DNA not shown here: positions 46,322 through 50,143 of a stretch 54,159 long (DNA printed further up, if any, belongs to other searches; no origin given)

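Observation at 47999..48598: Histidine-phosphatase-like domain nested inside the catalytic core of isoleucyl-tRNA synthetase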

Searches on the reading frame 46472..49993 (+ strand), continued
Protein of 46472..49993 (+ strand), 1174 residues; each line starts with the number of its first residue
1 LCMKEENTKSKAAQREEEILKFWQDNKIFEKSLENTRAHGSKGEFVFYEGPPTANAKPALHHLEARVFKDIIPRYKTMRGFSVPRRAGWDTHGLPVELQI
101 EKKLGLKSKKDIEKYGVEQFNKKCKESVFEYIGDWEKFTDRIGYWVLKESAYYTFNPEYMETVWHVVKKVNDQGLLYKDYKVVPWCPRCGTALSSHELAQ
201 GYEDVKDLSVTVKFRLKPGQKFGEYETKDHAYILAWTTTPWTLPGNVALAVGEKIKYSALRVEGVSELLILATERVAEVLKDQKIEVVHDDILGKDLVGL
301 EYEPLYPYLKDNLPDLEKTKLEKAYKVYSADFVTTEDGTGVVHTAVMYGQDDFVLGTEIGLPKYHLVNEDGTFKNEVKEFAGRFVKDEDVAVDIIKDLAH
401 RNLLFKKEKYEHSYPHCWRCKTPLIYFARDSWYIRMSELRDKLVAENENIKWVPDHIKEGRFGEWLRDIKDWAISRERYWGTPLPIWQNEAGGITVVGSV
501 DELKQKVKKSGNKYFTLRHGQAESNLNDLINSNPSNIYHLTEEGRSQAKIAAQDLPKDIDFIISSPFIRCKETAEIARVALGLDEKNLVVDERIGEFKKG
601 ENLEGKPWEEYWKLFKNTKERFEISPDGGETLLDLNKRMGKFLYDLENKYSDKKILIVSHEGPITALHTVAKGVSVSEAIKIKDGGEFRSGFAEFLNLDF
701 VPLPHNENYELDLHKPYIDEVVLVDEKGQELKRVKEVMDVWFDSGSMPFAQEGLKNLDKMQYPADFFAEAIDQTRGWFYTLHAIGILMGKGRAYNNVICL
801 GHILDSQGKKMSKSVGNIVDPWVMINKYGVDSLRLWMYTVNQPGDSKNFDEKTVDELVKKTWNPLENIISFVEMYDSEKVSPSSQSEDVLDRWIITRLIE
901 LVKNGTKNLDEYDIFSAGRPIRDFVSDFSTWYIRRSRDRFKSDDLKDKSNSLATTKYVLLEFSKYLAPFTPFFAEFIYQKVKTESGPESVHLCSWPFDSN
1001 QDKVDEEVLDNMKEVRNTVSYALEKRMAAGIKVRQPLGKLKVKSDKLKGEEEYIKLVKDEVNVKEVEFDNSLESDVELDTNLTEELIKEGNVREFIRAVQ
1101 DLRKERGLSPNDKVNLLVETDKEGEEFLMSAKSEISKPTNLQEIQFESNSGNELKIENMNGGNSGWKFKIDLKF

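Call 6: find_homologous_proteins(query=window:46472-49993:+, max_evalue=1e-10)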
Query window:46472-49993:+ (1174 aa): 8000 proteins with E <= 1e-10 among 8000 candidates; the best 120 are listed.
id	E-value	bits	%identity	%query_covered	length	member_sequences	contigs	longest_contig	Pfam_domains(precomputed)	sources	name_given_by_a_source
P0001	0.0e+0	2702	100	100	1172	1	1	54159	PF09334.18,PF08264.20,PF00133.29,PF19302.5,PF00300.28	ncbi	-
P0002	0.0e+0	1838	69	99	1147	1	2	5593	PF09334.18,PF08264.20,PF00133.29,PF19302.5,PF00300.28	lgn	-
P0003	0.0e+0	1824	66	100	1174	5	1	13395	PF09334.18,PF08264.20,PF00133.29,PF19302.5,PF00300.28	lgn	-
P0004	0.0e+0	1823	68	100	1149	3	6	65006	PF09334.18,PF08264.20,PF00133.29,PF19302.5,PF00300.28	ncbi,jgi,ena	-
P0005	0.0e+0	1795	66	100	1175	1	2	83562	PF09334.18,PF08264.20,PF00133.29,PF19302.5,PF00300.28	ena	-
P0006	0.0e+0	1794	67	100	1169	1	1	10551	PF09334.18,PF08264.20,PF00133.29,PF19302.5,PF00300.28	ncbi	-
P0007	0.0e+0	1772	64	100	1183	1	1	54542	PF09334.18,PF08264.20,PF00133.29,PF19302.5,PF00300.28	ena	-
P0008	0.0e+0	1771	66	99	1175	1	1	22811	PF09334.18,PF08264.20,PF00133.29,PF19302.5,PF00300.28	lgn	-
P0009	0.0e+0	1762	64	100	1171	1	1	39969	PF09334.18,PF08264.20,PF00133.29,PF19302.5,PF00300.28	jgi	jgi:isoleucyl-tRNA synthetase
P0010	0.0e+0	1748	65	100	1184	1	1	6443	PF09334.18,PF08264.20,PF00133.29,PF19302.5,PF00300.28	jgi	jgi:isoleucyl-tRNA synthetase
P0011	0.0e+0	1743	65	99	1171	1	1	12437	PF09334.18,PF08264.20,PF00133.29,PF19302.5,PF00300.28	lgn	-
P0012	0.0e+0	1717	64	98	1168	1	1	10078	PF09334.18,PF08264.20,PF00133.29,PF19302.5,PF00300.28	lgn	-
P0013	0.0e+0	1716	63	100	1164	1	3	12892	PF09334.18,PF08264.20,PF00133.29,PF19302.5,PF00300.28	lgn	-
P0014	0.0e+0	1715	65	99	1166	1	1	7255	PF09334.18,PF08264.20,PF00133.29,PF19302.5,PF00300.28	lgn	-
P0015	0.0e+0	1713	64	99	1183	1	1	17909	PF09334.18,PF08264.20,PF00133.29,PF19302.5,PF00300.28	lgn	-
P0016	0.0e+0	1713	63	100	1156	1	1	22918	PF09334.18,PF08264.20,PF00133.29,PF19302.5,PF00300.28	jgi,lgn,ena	-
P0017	0.0e+0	1701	64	98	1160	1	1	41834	PF09334.18,PF08264.20,PF00133.29,PF19302.5,PF00300.28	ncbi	-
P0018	0.0e+0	1687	63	99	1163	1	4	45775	PF09334.18,PF08264.20,PF00133.29,PF19302.5,PF00300.28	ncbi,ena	ncbi:MAG: class I tRNA ligase family protein [Patescibacteria group bacterium]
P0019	0.0e+0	1684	64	99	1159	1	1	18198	PF09334.18,PF08264.20,PF00133.29,PF19302.5,PF00300.28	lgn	-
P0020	0.0e+0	1680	63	100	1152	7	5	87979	PF09334.18,PF08264.20,PF00133.29,PF19302.5,PF00300.28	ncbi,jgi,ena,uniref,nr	ncbi:MAG: hypothetical protein A2431_03165 [Candidatus Zambryskibacteria bacterium RIFOXYC1_FULL_39_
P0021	0.0e+0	1678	63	99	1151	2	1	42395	PF09334.18,PF08264.20,PF00133.29,PF19302.5,PF00300.28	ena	-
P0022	0.0e+0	1674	63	100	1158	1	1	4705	PF09334.18,PF08264.20,PF00133.29,PF19302.5,PF00300.28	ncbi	-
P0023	0.0e+0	1674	62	100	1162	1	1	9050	PF09334.18,PF08264.20,PF00133.29,PF19302.5,PF00300.28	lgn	-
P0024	0.0e+0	1670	62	98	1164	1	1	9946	PF09334.18,PF08264.20,PF00133.29,PF19302.5,PF00300.28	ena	-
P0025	0.0e+0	1667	63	100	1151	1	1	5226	PF09334.18,PF08264.20,PF00133.29,PF19302.5,PF00300.28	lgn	-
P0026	0.0e+0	1662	63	99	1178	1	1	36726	PF09334.18,PF08264.20,PF00133.29,PF19302.5,PF00300.28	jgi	jgi:isoleucyl-tRNA synthetase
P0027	0.0e+0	1652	63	99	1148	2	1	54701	PF09334.18,PF08264.20,PF00133.29,PF19302.5,PF00300.28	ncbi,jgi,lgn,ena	-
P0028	0.0e+0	1631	63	99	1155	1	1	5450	PF09334.18,PF08264.20,PF00133.29,PF19302.5,PF00300.28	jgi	jgi:isoleucyl-tRNA synthetase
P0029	0.0e+0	1625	62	98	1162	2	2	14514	PF09334.18,PF08264.20,PF00133.29,PF19302.5,PF00300.28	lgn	-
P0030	0.0e+0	1622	62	98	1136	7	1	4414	PF09334.18,PF08264.20,PF00133.29,PF19302.5,PF00300.28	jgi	-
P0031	0.0e+0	1621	62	98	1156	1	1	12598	PF09334.18,PF08264.20,PF00133.29,PF19302.5,PF00300.28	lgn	-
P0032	0.0e+0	1620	60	100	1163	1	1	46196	PF09334.18,PF08264.20,PF00133.29,PF19302.5,PF00300.28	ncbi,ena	-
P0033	0.0e+0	1617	62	98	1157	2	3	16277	PF09334.18,PF08264.20,PF00133.29,PF19302.5,PF00300.28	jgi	-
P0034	0.0e+0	1610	61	99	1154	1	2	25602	PF09334.18,PF08264.20,PF00133.29,PF19302.5,PF00300.28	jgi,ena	-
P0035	0.0e+0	1609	62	98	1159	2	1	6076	PF09334.18,PF08264.20,PF00133.29,PF19302.5,PF00300.28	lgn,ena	-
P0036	0.0e+0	1608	62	98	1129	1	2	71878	PF09334.18,PF08264.20,PF00133.29,PF19302.5,PF00300.28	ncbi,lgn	-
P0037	0.0e+0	1602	62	98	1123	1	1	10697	PF09334.18,PF08264.20,PF00133.29,PF19302.5,PF00300.28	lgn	-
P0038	0.0e+0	1599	61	99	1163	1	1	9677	PF09334.18,PF08264.20,PF00133.29,PF19302.5,PF00300.28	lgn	-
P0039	0.0e+0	1596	61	98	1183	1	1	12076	PF09334.18,PF08264.20,PF00133.29,PF19302.5,PF00300.28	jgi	jgi:isoleucyl-tRNA synthetase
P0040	0.0e+0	1588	61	99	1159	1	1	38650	PF09334.18,PF08264.20,PF00133.29,PF19302.5,PF00300.28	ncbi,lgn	-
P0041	0.0e+0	1586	63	98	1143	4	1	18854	PF09334.18,PF08264.20,PF00133.29,PF19302.5,PF00300.28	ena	-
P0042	0.0e+0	1585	61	99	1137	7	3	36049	PF09334.18,PF08264.20,PF00133.29,PF19302.5,PF00300.28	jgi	jgi:isoleucyl-tRNA synthetase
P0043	0.0e+0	1573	60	100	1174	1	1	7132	PF09334.18,PF08264.20,PF00133.29,PF19302.5,PF00300.28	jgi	jgi:isoleucyl-tRNA synthetase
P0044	0.0e+0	1572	62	97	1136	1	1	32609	PF09334.18,PF08264.20,PF00133.29,PF19302.5,PF00300.28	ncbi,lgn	-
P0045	0.0e+0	1571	61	98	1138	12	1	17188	PF09334.18,PF08264.20,PF00133.29,PF19302.5,PF00300.28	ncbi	-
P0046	0.0e+0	1569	59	99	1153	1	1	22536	PF09334.18,PF08264.20,PF00133.29,PF19302.5,PF00300.28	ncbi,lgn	-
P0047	0.0e+0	1564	61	100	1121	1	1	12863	PF09334.18,PF08264.20,PF00133.29,PF19302.5,PF00300.28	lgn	-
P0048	0.0e+0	1563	60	98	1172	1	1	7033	PF09334.18,PF08264.20,PF00133.29,PF19302.5,PF00300.28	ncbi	-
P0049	0.0e+0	1562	61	100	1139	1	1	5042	PF09334.18,PF08264.20,PF00133.29,PF19302.5,PF00300.28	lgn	-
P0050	0.0e+0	1561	61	97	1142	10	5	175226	PF09334.18,PF08264.20,PF00133.29,PF19302.5,PF00300.28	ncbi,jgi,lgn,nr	ncbi:MAG TPA: class I tRNA ligase family protein [Parcubacteria group bacterium]|jgi:isoleucyl-tRNA 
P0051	0.0e+0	1560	60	98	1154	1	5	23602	PF09334.18,PF08264.20,PF00133.29,PF19302.5,PF00300.28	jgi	jgi:isoleucyl-tRNA synthetase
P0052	0.0e+0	1560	60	100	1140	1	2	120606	PF09334.18,PF08264.20,PF00133.29,PF19302.5,PF00300.28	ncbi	-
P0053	0.0e+0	1558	60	98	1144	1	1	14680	PF09334.18,PF08264.20,PF00133.29,PF19302.5,PF00300.28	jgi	jgi:isoleucyl-tRNA synthetase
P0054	0.0e+0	1551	59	99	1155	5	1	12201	PF09334.18,PF08264.20,PF00133.29,PF19302.5,PF00300.28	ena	-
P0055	0.0e+0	1551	60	97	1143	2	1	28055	PF09334.18,PF08264.20,PF00133.29,PF19302.5,PF00300.28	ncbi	-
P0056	0.0e+0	1548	60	99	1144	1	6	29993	PF09334.18,PF08264.20,PF00133.29,PF19302.5,PF00300.28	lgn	-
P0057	0.0e+0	1548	59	98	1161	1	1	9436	PF09334.18,PF08264.20,PF00133.29,PF19302.5,PF00300.28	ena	-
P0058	0.0e+0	1547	60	97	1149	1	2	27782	PF09334.18,PF08264.20,PF00133.29,PF19302.5,PF00300.28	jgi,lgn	-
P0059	0.0e+0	1547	59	99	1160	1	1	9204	PF09334.18,PF08264.20,PF00133.29,PF19302.5,PF00300.28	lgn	-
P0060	0.0e+0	1546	60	97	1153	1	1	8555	PF09334.18,PF08264.20,PF00133.29,PF19302.5,PF00300.28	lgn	-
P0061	0.0e+0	1546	60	97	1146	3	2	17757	PF09334.18,PF08264.20,PF00133.29,PF19302.5,PF00300.28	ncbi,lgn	-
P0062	0.0e+0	1546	59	99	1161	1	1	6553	PF09334.18,PF08264.20,PF00133.29,PF19302.5,PF00300.28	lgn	-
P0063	0.0e+0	1542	60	98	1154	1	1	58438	PF09334.18,PF08264.20,PF00133.29,PF19302.5,PF00300.28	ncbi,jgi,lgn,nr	ncbi:MAG: Isoleucyl-tRNA synthetase [Parcubacteria bacterium C7867-006]|nr:MAG: Isoleucyl-tRNA synth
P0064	0.0e+0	1541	59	99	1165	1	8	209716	PF09334.18,PF08264.20,PF00133.29,PF19302.5,PF00300.28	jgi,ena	-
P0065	0.0e+0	1540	59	98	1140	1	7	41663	PF09334.18,PF08264.20,PF00133.29,PF19302.5,PF00300.28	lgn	-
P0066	0.0e+0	1540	60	97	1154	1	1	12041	PF09334.18,PF08264.20,PF00133.29,PF19302.5,PF00300.28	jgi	jgi:isoleucyl-tRNA synthetase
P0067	0.0e+0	1538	60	98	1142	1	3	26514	PF09334.18,PF08264.20,PF00133.29,PF19302.5,PF00300.28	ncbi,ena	ncbi:MAG: class I tRNA ligase family protein [Patescibacteria group bacterium]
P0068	0.0e+0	1538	59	98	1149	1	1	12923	PF09334.18,PF08264.20,PF00133.29,PF19302.5,PF00300.28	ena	-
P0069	0.0e+0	1536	60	98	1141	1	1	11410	PF09334.18,PF08264.20,PF00133.29,PF19302.5,PF00300.28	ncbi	-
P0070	0.0e+0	1536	59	98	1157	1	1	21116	PF09334.18,PF08264.20,PF00133.29,PF19302.5,PF00300.28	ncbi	-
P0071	0.0e+0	1535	60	97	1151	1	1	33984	PF09334.18,PF08264.20,PF00133.29,PF19302.5,PF00300.28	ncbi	-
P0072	0.0e+0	1534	60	97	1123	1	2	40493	PF09334.18,PF08264.20,PF00133.29,PF19302.5,PF00300.28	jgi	jgi:isoleucyl-tRNA synthetase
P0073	0.0e+0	1534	58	98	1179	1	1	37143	PF09334.18,PF08264.20,PF00133.29,PF19302.5,PF00300.28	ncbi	-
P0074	0.0e+0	1532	60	97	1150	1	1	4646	PF09334.18,PF08264.20,PF00133.29,PF19302.5,PF00300.28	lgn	-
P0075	0.0e+0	1531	59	100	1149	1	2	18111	PF09334.18,PF08264.20,PF00133.29,PF19302.5,PF00300.28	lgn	-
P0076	0.0e+0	1531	59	98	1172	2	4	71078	PF09334.18,PF08264.20,PF00133.29,PF19302.5,PF00300.28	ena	-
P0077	0.0e+0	1530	59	100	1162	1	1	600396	PF09334.18,PF08264.20,PF00133.29,PF19302.5,PF00300.28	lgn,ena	-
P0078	0.0e+0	1530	60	98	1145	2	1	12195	PF09334.18,PF08264.20,PF00133.29,PF19302.5,PF00300.28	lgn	-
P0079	0.0e+0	1530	59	97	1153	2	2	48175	PF09334.18,PF08264.20,PF00133.29,PF19302.5,PF00300.28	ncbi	-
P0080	0.0e+0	1529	59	98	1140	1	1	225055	PF09334.18,PF08264.20,PF00133.29,PF19302.5,PF00300.28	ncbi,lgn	ncbi:MAG: class I tRNA ligase family protein [Patescibacteria group bacterium]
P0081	0.0e+0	1529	59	98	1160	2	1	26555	PF09334.18,PF08264.20,PF00133.29,PF19302.5,PF00300.28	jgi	-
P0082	0.0e+0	1528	60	97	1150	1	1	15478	PF09334.18,PF08264.20,PF00133.29,PF19302.5,PF00300.28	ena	-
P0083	0.0e+0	1526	60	98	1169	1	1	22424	PF09334.18,PF08264.20,PF00133.29,PF19302.5,PF00300.28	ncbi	-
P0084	0.0e+0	1525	59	98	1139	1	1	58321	PF09334.18,PF08264.20,PF00133.29,PF19302.5,PF00300.28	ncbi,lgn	-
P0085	0.0e+0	1520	59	98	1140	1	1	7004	PF09334.18,PF08264.20,PF00133.29,PF19302.5,PF00300.28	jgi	jgi:isoleucyl-tRNA synthetase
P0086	0.0e+0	1519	59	99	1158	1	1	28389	PF09334.18,PF08264.20,PF00133.29,PF19302.5,PF00300.28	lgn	-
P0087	0.0e+0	1518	59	98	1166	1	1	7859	PF09334.18,PF08264.20,PF00133.29,PF19302.5,PF00300.28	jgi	jgi:isoleucyl-tRNA synthetase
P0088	0.0e+0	1518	59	98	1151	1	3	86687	PF09334.18,PF08264.20,PF00133.29,PF19302.5,PF00300.28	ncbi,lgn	-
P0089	0.0e+0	1518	59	98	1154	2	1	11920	PF09334.18,PF08264.20,PF00133.29,PF19302.5,PF00300.28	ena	-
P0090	0.0e+0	1516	59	97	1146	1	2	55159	PF09334.18,PF08264.20,PF00133.29,PF19302.5,PF00300.28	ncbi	ncbi:MAG: class I tRNA ligase family protein [Minisyncoccia bacterium]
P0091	0.0e+0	1514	59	97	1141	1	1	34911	PF09334.18,PF08264.20,PF00133.29,PF19302.5,PF00300.28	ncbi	-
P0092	0.0e+0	1514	58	100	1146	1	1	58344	PF09334.18,PF08264.20,PF00133.29,PF19302.5,PF00300.28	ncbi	-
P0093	0.0e+0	1509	57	99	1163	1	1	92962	PF09334.18,PF08264.20,PF00133.29,PF19302.5,PF00300.28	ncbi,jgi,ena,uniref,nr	ncbi:isoleucine--tRNA ligase [Candidatus Nomurabacteria bacterium CG10_big_fil_rev_8_21_14_0_10_35_1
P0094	0.0e+0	1506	58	98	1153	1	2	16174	PF09334.18,PF08264.20,PF00133.29,PF19302.5,PF00300.28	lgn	-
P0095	0.0e+0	1503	58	99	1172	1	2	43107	PF09334.18,PF08264.20,PF00133.29,PF19302.5,PF00300.28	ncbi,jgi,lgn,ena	ncbi:MAG: class I tRNA ligase family protein [bacterium]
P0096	0.0e+0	1503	59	97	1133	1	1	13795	PF09334.18,PF08264.20,PF00133.29,PF19302.5,PF00300.28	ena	-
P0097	0.0e+0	1503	58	99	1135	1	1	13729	PF09334.18,PF08264.20,PF00133.29,PF19302.5,PF00300.28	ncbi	-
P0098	0.0e+0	1500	58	98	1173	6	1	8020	PF09334.18,PF08264.20,PF00133.29,PF19302.5,PF00300.28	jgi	-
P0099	0.0e+0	1499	58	98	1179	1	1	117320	PF09334.18,PF08264.20,PF00133.29,PF19302.5,PF00300.28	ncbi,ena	-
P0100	0.0e+0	1499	59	98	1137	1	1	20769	PF09334.18,PF08264.20,PF00133.29,PF19302.5,PF00300.28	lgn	-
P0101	0.0e+0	1498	58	98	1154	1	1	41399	PF09334.18,PF08264.20,PF00133.29,PF19302.5,PF00300.28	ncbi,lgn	-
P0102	0.0e+0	1498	58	98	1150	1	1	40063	PF09334.18,PF08264.20,PF00133.29,PF19302.5,PF00300.28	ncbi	-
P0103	0.0e+0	1498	59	98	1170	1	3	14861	PF09334.18,PF08264.20,PF00133.29,PF19302.5,PF00300.28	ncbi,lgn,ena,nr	ncbi:MAG: isoleucine--tRNA ligase [Candidatus Zambryskibacteria bacterium]|nr:isoleucine--tRNA ligas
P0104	0.0e+0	1495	58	98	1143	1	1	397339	PF09334.18,PF08264.20,PF00133.29,PF19302.5,PF00300.28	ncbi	-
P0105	0.0e+0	1495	58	99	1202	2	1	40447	PF09334.18,PF08264.20,PF00133.29,PF19302.5,PF00300.28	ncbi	ncbi:MAG: hypothetical protein RLZZ347_388 [Candidatus Parcubacteria bacterium]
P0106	0.0e+0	1494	59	97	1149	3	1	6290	PF09334.18,PF08264.20,PF00133.29,PF19302.5,PF00300.28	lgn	-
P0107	0.0e+0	1494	58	97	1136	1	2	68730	PF09334.18,PF08264.20,PF00133.29,PF19302.5,PF00300.28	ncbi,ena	-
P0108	0.0e+0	1492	58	98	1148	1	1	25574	PF09334.18,PF08264.20,PF00133.29,PF19302.5,PF00300.28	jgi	-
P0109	0.0e+0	1491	58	97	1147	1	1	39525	PF09334.18,PF08264.20,PF00133.29,PF19302.5,PF00300.28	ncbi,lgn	ncbi:MAG: class I tRNA ligase family protein [Minisyncoccia bacterium]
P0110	0.0e+0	1488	57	97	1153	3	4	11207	PF09334.18,PF08264.20,PF00133.29,PF19302.5,PF00300.28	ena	-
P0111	0.0e+0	1486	58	99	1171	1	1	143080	PF09334.18,PF08264.20,PF00133.29,PF19302.5,PF00300.28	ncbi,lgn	-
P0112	0.0e+0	1486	58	98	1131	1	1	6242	PF09334.18,PF08264.20,PF00133.29,PF19302.5,PF00300.28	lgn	-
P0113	0.0e+0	1485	59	98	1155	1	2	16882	PF09334.18,PF08264.20,PF00133.29,PF19302.5,PF00300.28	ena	-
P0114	0.0e+0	1485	58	99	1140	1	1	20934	PF09334.18,PF08264.20,PF00133.29,PF19302.5,PF00300.28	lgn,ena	-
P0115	0.0e+0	1485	59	97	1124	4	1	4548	PF09334.18,PF08264.20,PF00133.29,PF19302.5,PF00300.28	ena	-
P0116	0.0e+0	1484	58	98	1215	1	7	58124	PF09334.18,PF08264.20,PF00133.29,PF19302.5,PF00300.28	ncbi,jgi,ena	ncbi:MAG TPA: class I tRNA ligase family protein [Candidatus Paceibacterota bacterium]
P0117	0.0e+0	1484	58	97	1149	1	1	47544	PF09334.18,PF08264.20,PF00133.29,PF19302.5,PF00300.28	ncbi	-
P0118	0.0e+0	1484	56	98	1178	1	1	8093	PF09334.18,PF08264.20,PF00133.29,PF19302.5,PF00300.28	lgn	-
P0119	0.0e+0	1481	58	98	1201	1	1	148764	PF09334.18,PF08264.20,PF00133.29,PF19302.5,PF00300.28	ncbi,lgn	ncbi:MAG: class I tRNA ligase family protein [Patescibacteria group bacterium]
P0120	0.0e+0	1481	56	99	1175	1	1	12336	PF09334.18,PF08264.20,PF00133.29,PF19302.5,PF00300.28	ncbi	-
